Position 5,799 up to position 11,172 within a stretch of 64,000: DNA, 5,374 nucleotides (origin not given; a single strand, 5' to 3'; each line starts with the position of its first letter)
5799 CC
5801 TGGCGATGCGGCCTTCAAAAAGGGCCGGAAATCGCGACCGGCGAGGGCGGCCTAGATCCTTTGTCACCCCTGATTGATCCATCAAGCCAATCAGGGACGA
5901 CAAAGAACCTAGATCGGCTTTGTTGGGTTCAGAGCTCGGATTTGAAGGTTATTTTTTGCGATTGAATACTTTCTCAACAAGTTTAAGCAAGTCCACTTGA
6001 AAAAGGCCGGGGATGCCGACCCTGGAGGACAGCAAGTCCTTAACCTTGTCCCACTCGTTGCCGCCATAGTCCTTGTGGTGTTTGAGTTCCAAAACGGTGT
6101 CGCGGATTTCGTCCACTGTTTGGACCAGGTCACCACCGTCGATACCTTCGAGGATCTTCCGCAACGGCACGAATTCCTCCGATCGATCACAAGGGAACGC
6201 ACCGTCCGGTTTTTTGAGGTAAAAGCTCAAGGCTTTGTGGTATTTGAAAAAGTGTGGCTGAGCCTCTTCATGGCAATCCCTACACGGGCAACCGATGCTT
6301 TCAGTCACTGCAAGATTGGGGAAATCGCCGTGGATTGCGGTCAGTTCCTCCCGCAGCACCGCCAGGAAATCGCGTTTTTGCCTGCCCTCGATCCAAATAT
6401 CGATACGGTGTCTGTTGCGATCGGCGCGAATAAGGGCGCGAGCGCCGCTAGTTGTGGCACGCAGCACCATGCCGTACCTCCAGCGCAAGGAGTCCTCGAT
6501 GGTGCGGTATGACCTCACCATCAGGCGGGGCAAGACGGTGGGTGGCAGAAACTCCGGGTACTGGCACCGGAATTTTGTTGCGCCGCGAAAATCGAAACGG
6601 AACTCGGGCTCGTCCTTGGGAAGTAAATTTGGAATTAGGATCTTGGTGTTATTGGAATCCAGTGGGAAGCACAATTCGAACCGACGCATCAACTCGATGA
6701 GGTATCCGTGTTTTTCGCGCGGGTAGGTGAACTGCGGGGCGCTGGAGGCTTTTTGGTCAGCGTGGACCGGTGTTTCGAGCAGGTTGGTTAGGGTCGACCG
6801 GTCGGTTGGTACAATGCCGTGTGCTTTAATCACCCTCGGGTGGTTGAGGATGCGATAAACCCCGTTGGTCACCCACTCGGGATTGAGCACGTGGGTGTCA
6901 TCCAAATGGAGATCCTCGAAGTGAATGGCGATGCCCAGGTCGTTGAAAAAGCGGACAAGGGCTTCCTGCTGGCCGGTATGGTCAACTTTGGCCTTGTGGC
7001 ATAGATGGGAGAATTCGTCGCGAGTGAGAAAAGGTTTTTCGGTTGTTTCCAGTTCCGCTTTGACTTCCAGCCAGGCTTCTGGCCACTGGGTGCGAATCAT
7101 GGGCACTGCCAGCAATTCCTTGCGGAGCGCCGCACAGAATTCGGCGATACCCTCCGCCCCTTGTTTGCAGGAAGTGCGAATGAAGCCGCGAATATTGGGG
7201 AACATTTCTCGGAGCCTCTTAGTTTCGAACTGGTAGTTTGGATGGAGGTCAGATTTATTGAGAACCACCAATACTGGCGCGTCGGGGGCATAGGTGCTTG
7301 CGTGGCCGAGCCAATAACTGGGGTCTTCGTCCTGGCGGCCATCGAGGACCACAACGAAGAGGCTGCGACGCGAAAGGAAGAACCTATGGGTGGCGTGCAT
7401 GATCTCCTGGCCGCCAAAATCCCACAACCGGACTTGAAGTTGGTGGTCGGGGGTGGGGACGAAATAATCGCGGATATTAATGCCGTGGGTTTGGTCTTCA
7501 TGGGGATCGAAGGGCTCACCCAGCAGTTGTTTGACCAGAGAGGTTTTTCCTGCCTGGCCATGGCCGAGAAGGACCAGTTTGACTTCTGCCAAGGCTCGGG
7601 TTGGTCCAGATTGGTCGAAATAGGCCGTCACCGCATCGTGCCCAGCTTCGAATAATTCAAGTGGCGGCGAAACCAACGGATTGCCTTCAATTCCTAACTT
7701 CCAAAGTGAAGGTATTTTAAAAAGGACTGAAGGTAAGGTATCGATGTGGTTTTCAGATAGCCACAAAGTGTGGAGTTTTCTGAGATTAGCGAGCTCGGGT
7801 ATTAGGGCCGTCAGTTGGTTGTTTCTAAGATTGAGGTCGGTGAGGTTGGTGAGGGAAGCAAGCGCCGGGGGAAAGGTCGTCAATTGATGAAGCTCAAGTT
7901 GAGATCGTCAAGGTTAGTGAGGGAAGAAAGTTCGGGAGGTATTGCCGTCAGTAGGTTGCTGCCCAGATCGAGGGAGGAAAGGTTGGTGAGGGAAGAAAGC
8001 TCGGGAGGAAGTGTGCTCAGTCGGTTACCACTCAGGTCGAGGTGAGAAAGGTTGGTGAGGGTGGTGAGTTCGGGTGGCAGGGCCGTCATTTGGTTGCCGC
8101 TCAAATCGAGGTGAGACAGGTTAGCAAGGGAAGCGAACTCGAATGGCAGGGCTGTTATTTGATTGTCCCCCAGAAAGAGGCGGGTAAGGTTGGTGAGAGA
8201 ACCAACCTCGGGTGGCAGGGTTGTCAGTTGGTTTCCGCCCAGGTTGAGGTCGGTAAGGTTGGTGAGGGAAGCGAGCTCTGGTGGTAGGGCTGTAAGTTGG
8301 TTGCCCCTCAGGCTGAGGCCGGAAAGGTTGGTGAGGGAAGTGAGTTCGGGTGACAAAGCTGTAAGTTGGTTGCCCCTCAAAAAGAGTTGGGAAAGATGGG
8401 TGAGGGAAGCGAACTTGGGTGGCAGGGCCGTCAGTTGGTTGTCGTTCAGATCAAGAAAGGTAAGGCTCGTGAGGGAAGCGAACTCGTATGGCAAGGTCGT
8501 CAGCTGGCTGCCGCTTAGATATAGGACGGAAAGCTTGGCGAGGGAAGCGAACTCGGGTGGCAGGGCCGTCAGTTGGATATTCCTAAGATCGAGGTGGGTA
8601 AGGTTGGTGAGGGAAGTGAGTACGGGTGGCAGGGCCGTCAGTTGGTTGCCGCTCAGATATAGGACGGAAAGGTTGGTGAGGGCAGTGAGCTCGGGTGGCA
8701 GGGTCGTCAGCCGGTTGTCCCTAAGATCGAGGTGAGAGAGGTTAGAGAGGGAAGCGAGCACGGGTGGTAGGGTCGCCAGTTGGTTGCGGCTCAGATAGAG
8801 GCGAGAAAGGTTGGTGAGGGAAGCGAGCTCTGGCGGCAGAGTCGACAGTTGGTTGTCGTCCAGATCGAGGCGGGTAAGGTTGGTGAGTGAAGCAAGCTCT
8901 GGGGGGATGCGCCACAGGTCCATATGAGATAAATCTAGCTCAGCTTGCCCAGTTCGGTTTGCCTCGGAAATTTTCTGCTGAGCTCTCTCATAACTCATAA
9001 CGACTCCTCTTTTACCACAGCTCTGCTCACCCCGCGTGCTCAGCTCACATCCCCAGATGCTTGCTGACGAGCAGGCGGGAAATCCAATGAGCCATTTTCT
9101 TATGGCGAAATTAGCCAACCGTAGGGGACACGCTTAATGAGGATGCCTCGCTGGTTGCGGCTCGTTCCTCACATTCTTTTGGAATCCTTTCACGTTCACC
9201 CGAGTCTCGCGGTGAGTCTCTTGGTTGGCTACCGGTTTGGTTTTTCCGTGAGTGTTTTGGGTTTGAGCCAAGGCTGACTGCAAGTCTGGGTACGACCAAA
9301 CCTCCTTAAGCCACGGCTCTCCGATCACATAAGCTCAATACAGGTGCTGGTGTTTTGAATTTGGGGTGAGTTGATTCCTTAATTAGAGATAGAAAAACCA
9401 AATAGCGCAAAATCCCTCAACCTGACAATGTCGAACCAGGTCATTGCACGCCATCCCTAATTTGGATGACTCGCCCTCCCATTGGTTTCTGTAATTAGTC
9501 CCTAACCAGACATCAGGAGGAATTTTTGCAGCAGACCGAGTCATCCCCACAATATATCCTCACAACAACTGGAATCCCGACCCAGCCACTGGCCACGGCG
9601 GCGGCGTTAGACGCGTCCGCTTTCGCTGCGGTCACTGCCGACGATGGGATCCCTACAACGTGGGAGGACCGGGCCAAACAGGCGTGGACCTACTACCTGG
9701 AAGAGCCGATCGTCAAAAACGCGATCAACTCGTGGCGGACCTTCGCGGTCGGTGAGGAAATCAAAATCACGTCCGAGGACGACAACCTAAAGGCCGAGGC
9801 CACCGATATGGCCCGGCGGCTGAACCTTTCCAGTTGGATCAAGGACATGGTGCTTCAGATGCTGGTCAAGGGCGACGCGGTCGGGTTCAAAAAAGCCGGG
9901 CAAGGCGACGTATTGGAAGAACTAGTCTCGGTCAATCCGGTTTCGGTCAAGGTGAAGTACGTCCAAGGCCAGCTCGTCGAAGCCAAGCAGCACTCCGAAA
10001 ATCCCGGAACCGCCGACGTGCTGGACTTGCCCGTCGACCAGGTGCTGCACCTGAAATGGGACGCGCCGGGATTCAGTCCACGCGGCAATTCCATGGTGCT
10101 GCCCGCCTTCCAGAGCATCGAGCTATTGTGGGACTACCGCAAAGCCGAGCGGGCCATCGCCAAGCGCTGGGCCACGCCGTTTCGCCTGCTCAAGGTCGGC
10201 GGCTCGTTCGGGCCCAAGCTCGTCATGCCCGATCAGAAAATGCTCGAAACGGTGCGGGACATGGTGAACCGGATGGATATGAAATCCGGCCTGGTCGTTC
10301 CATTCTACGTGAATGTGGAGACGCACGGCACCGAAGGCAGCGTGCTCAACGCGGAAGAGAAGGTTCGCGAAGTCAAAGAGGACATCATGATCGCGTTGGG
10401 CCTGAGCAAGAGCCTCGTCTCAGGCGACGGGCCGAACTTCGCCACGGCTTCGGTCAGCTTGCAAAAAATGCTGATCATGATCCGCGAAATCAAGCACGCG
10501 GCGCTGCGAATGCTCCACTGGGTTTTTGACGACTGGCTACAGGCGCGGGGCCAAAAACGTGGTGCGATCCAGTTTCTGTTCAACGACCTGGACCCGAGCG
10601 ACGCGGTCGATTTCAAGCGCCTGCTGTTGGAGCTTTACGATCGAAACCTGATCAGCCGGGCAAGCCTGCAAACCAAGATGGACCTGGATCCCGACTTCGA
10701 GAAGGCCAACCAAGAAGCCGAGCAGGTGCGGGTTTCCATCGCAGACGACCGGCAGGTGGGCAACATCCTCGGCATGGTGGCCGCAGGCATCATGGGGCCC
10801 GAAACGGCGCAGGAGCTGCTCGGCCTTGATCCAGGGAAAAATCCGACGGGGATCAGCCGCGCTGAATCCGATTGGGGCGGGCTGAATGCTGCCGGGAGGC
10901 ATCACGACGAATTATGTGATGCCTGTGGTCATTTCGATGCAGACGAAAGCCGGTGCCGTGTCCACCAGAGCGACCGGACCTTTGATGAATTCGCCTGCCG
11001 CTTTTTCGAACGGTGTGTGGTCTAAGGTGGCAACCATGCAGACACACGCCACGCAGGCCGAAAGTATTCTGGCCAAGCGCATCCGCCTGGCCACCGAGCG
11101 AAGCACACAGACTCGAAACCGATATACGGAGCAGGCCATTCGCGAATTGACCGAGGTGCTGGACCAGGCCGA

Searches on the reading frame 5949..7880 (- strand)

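Call 20: search_protein_families(library=pfam, proteins=[window:5949-7880:-], max_evalue=0.001)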
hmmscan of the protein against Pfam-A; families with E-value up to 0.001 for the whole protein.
window:5949-7880:- (643 aa): 9 families
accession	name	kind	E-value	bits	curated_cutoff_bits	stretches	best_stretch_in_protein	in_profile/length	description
PF16095.11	COR-A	-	2.2e-35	122.1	35.3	1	267-420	1-143/143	C-terminal of Roc, COR-A domain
PF25497.1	COR-B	-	4.1e-29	101.7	27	1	435-578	4-144/145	C-terminal of Roc, COR-B domain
PF08477.19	Roc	-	5.7e-26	91.5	27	1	101-211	1-119/119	Ras of Complex, Roc, domain of DAPkinase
PF00071.28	Ras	-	1.5e-12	47.8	21.6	1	101-243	1-148/162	Ras family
PF13855.12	LRR_8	-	5.3e-08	32.9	27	1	11-69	1-61/61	Leucine rich repeat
PF00025.27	Arf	-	1e-07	32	22.3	1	98-215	13-130/174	ADP-ribosylation factor family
PF12799.13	LRR_4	-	1.2e-07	32.1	27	1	11-50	1-40/44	Leucine Rich repeats (2 copies)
PF23598.1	LRR_14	-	5.8e-05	22.4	40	1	7-65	43-101/353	Leucine-rich repeat region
PF00560.39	LRR_1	-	0.00068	19.7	20.6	0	12-31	1-21/23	Leucine Rich Repeat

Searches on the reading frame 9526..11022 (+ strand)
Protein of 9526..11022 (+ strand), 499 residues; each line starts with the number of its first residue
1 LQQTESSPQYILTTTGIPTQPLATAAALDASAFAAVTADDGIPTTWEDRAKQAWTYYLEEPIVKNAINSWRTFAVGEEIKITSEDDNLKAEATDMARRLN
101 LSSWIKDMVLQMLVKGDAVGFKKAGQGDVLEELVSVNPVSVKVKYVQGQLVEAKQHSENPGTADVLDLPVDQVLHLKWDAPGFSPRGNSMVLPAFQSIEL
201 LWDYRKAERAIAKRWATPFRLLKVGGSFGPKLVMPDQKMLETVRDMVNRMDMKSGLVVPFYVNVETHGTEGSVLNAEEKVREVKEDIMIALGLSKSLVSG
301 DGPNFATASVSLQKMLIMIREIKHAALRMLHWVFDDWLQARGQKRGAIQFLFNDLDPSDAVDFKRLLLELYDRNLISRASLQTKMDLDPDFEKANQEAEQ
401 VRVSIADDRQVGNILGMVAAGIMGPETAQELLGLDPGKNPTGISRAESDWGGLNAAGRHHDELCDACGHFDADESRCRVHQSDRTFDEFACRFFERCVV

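Call 4: search_protein_families(library=pfam, proteins=[window:9526-11022:+], max_evalue=0.01)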
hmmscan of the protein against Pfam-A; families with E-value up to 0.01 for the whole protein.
window:9526-11022:+ (499 aa): 3 families
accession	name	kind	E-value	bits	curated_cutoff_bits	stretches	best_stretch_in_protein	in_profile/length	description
PF04860.17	Phage_portal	-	1.2e-06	28.5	39.1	1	102-298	52-238/321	Phage portal protein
PF06074.18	Portal_Mu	-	0.00031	20.6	23.9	1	59-334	9-280/336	Portal protein of Mu bacteriophage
PF05136.18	Phage_portal_2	-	0.00045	19.9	32.9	0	38-93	15-71/354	Phage portal protein, lambda family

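Call 5: search_protein_families(library=phrogs, proteins=[window:9526-11022:+], max_evalue=0.01)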
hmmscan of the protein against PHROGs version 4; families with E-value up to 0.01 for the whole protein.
window:9526-11022:+ (499 aa): 4 families
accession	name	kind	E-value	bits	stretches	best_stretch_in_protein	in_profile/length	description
phrog_2739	-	head and packaging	1.5e-46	160.1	2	158-400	212-450/501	portal protein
phrog_16240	-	head and packaging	1e-06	28.6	1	213-317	287-390/643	portal protein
phrog_9232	-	head and packaging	1.8e-05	24.8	1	47-391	56-429/502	portal protein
phrog_12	-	head and packaging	0.0073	16.3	0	99-187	138-219/646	portal protein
